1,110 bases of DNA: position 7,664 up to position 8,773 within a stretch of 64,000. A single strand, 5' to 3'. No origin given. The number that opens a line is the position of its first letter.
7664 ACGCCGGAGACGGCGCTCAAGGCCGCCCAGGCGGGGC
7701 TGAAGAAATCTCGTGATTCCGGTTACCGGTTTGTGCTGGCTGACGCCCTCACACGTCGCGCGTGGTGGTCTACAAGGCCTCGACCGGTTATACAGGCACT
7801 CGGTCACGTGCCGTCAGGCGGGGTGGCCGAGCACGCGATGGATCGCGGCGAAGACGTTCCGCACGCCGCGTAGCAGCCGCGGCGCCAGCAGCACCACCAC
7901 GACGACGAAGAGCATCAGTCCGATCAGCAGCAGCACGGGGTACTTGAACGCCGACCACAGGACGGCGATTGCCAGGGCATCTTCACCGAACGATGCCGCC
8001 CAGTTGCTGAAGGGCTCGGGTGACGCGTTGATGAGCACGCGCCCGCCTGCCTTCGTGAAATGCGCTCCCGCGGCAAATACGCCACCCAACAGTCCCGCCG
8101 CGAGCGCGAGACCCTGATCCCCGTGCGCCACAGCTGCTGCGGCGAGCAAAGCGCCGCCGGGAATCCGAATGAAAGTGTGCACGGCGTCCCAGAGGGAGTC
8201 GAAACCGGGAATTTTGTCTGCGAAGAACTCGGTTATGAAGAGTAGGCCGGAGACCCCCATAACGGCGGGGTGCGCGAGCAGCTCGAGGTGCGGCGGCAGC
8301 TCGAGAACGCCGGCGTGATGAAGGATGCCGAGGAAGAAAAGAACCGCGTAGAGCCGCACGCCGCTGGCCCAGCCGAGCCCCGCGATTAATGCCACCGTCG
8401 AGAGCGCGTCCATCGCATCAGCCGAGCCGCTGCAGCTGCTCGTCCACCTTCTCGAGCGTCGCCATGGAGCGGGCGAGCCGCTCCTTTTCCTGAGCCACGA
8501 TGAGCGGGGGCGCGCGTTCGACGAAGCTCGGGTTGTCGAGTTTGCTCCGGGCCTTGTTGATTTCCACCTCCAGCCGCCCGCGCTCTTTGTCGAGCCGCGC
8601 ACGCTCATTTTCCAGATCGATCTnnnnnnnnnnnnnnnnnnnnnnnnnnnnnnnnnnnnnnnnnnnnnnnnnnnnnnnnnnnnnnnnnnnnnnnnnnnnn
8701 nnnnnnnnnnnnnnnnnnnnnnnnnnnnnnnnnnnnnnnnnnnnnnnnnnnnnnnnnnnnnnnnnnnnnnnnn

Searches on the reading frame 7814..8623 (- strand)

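Call 49: search_protein_families(library=pfam, proteins=[window:7814-8623:-], max_evalue=0.001)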
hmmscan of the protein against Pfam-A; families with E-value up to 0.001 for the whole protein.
window:7814-8623:- (269 aa): 1 family
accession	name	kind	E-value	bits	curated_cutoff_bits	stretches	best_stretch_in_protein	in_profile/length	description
PF13548.11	DUF4126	-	7.9e-53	179.2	27.5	1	78-248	2-174/175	Domain of unknown function (DUF4126)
